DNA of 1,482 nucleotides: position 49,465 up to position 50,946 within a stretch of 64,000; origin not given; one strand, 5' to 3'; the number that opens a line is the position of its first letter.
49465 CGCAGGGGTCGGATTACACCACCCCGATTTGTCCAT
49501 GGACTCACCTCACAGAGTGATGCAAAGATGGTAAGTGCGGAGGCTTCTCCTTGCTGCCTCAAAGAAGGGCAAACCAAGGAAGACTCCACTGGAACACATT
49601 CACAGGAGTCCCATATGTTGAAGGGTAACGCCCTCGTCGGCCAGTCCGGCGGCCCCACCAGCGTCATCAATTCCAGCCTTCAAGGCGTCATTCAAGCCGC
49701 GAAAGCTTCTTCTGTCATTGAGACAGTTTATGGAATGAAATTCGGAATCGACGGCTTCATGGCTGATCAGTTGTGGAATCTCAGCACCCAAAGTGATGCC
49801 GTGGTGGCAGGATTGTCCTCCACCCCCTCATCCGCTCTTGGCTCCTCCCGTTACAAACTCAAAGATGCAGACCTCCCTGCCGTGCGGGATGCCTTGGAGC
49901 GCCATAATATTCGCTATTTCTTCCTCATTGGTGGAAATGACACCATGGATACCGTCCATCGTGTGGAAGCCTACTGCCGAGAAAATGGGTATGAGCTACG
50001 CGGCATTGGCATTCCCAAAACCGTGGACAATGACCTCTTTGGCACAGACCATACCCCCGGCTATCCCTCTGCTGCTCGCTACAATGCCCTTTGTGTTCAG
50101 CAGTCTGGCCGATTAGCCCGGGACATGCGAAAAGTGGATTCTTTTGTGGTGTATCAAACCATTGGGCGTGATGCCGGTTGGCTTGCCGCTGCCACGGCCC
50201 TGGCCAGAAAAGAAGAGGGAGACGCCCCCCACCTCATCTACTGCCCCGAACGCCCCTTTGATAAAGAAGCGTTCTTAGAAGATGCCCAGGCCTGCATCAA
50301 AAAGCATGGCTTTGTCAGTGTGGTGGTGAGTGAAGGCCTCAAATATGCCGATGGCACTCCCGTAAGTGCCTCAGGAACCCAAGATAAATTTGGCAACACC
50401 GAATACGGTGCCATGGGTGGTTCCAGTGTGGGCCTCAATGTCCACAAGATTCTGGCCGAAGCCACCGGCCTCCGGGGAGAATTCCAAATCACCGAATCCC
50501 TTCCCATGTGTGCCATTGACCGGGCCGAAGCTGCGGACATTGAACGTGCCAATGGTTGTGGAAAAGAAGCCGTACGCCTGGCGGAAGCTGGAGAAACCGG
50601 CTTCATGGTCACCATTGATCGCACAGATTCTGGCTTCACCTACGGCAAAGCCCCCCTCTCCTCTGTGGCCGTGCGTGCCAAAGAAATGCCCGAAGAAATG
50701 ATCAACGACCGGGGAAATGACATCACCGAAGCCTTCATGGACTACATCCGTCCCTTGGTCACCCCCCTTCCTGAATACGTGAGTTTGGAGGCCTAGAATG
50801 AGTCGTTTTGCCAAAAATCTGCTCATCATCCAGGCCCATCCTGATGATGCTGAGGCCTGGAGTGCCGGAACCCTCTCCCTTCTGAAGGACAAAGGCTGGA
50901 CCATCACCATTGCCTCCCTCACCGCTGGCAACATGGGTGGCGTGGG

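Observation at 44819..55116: ROK regulator, ATPase-less ABC importer, PPi-type PFK paralog, PIG-L deacetylase, double-SIS protein and DUF4954-like protein: candidate undescribed amino-sugar/glycoside catabolic route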

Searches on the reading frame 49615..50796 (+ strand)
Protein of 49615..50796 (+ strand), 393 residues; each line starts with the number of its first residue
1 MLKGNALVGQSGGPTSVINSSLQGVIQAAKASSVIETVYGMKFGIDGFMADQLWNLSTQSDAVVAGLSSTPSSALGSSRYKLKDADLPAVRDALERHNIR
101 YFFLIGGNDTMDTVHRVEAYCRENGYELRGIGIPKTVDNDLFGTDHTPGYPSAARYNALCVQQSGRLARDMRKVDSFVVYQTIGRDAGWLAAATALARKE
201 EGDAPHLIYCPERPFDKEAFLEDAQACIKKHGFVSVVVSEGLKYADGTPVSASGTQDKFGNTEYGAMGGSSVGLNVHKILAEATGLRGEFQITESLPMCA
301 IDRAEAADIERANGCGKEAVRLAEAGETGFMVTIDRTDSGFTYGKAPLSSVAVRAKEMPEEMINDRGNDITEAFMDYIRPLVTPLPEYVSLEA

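Call 4: search_protein_families(library=pfam, proteins=[window:49615-50796:+], max_evalue=0.01)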
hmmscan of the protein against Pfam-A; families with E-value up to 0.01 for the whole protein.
window:49615-50796:+ (393 aa): 1 family
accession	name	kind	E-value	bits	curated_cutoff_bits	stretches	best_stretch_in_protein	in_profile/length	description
PF00365.25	PFK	-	5.4e-44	151.1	30.9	1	7-272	3-228/277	Phosphofructokinase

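Call 5: search_protein_families(library=ncbifam, proteins=[window:49615-50796:+], max_evalue=0.01)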
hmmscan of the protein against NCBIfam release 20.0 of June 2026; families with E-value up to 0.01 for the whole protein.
window:49615-50796:+ (393 aa): 11 families
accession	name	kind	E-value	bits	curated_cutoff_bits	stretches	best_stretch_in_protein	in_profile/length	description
NF010675.0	PRK14072.1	subfamily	2.7e-121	405.2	273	1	1-383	1-387/416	diphosphate--fructose-6-phosphate 1-phosphotransferase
NF005301.0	PRK06830.1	equivalog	2.3e-32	112.1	400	1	11-337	89-405/445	ATP-dependent 6-phosphofructokinase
NF002872.1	PRK03202.1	subfamily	1.3e-29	103.3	253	1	11-364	8-316/323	ATP-dependent 6-phosphofructokinase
TIGR02483.1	PFK_mixed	subfamily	1.6e-29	103.1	430.55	1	10-281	6-264/325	phosphofructokinase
NF005121.0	PRK06555.1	equivalog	1.8e-20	73.1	395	1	12-244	12-271/404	pyrophosphate--fructose-6-phosphate 1-phosphotransferase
TIGR02482.1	PFKA_ATP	equivalog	6.6e-17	61.5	371.35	1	10-238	6-218/301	6-phosphofructokinase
NF041103.1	PFKA_PPi_Ttgales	equivalog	3.1e-16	59.4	550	1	11-193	6-184/407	diphosphate--fructose-6-phosphate 1-phosphotransferase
NF010674.0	PRK14071.1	equivalog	7.3e-15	54.7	544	1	10-269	11-263/360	ATP-dependent 6-phosphofructokinase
TIGR02478.1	6PF1K_euk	equivalog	1.7e-12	46.4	708.4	1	10-226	396-600/744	6-phosphofructokinase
NF005482.0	PRK07085.1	subfamily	4.6e-11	41.9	446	1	11-196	81-265/558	diphosphate--fructose-6-phosphate 1-phosphotransferase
TIGR02477.1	PFKA_PPi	equivalog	3.9e-07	28.9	587.95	1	11-196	75-259/539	diphosphate--fructose-6-phosphate 1-phosphotransferase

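Call 71: search_solved_structures(query=window:49615-50796:+, max_evalue=0.00001, show_alignments=3)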
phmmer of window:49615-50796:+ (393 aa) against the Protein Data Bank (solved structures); distinct sequences matched with E-value up to 0.00001: 28.
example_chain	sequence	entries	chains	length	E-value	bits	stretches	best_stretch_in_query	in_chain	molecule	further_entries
3k2q_A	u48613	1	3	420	1e-73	252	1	4-383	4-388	Pyrophosphate-dependent phosphofructokinase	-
3hno_A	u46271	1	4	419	1.4e-68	235.1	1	4-383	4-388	Pyrophosphate-dependent phosphofructokinase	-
1zxx_A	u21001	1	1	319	2e-14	56.8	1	10-247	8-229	6-phosphofructokinase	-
3o8o_B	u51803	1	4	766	1.3e-12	50.8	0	128-297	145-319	6-phosphofructokinase subunit beta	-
5xoe_A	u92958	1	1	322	1.3e-11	47.6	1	9-245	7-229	ATP-dependent 6-phosphofructokinase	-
5xz6_A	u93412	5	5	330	1.4e-11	47.5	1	9-244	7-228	ATP-dependent 6-phosphofructokinase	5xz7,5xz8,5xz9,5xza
1pfk_A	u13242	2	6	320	7.4e-11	45.1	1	10-236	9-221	PHOSPHOFRUCTOKINASE | 6-PHOSPHOFRUCTOKINASE ISOZYME I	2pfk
10oj_A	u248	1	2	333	9e-11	44.8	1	10-236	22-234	ATP-dependent 6-phosphofructokinase isozyme 1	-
2hig_A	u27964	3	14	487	1.1e-10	44.5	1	36-245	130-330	6-phospho-1-fructokinase | 6-phospho-1-fructokinase (ATP-dependent phosphofructokinase) | ATP-dependent 6-phosphofructokinase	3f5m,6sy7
6qu3_A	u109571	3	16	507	1.2e-10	44.4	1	36-245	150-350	ATP-dependent 6-phosphofructokinase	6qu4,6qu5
7lw1_A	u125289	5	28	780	1.9e-10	43.7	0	11-207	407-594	ATP-dependent 6-phosphofructokinase, liver type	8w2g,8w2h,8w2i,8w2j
3pfk_A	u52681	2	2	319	2e-09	40.4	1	10-287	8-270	PHOSPHOFRUCTOKINASE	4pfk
4i4i_A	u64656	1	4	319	2.7e-09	40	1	10-287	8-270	6-phosphofructokinase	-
3u39_A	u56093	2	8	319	2.7e-09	39.9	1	10-287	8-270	6-phosphofructokinase | PHOSPHOFRUCTOKINASE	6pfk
4i36_A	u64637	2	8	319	2.7e-09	39.9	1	10-287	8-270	6-phosphofructokinase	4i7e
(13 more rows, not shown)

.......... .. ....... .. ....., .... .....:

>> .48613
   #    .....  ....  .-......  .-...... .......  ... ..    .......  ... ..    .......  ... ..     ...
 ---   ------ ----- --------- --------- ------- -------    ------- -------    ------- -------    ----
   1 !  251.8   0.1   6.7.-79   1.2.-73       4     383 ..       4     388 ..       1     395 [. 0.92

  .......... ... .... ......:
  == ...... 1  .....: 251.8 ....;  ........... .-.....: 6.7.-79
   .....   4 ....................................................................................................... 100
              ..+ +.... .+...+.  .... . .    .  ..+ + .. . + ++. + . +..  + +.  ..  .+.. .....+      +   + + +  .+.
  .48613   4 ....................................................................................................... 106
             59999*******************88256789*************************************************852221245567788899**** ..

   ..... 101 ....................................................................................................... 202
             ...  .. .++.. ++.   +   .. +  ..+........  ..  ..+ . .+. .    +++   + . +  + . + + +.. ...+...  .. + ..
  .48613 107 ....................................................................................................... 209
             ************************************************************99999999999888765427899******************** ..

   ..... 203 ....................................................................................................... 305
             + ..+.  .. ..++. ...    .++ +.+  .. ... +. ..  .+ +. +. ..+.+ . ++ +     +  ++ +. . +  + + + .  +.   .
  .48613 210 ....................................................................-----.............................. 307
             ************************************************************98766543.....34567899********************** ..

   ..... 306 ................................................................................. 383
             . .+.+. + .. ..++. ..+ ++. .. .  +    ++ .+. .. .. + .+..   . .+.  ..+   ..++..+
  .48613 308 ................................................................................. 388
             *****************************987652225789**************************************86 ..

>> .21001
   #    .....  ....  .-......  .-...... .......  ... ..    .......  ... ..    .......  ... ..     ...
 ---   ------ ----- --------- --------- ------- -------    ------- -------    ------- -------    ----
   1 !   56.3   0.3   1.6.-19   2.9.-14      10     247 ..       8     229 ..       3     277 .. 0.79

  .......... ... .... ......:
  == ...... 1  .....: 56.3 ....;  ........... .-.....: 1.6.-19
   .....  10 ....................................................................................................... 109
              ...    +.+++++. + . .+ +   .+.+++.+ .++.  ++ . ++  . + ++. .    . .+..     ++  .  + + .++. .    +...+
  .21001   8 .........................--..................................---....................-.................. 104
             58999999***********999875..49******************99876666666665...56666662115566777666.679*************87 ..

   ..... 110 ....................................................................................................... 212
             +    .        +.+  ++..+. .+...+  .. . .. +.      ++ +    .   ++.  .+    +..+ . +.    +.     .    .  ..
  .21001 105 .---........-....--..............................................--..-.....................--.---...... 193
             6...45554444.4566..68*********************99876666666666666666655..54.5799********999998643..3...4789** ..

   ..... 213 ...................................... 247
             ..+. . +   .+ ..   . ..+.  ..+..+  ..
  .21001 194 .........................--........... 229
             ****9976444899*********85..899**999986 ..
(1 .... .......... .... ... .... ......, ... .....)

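Call 80: search_protein_representatives(protein=window:49615-50796:+)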
Query: 393 residues. Proteins with E-value up to 0.001 (for the whole library): 5836; up to 1e-10: 2049; up to 1e-30: 659. The best 150 are listed.
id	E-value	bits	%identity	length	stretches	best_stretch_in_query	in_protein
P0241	1.7e-139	481.6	55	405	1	2-391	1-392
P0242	6.9e-128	443.5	52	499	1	2-389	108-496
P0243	2.0e-124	432.1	62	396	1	41-353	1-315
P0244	1.3e-102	360.3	58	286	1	111-390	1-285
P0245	5.0e-96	338.6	69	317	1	111-336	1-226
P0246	4.7e-95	335.4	65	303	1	2-229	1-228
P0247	7.3e-85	301.9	45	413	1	2-382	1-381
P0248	1.1e-83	298.0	44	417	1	2-383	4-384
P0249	1.1e-81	291.4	42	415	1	2-383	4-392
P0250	1.1e-81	291.4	46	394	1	2-392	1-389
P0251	3.9e-80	286.3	40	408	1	3-391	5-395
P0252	4.7e-80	286.0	58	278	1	1-238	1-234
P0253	7.9e-80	285.3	66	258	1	1-195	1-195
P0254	1.7e-77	277.6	65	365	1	188-392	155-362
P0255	2.2e-77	277.2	60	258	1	104-305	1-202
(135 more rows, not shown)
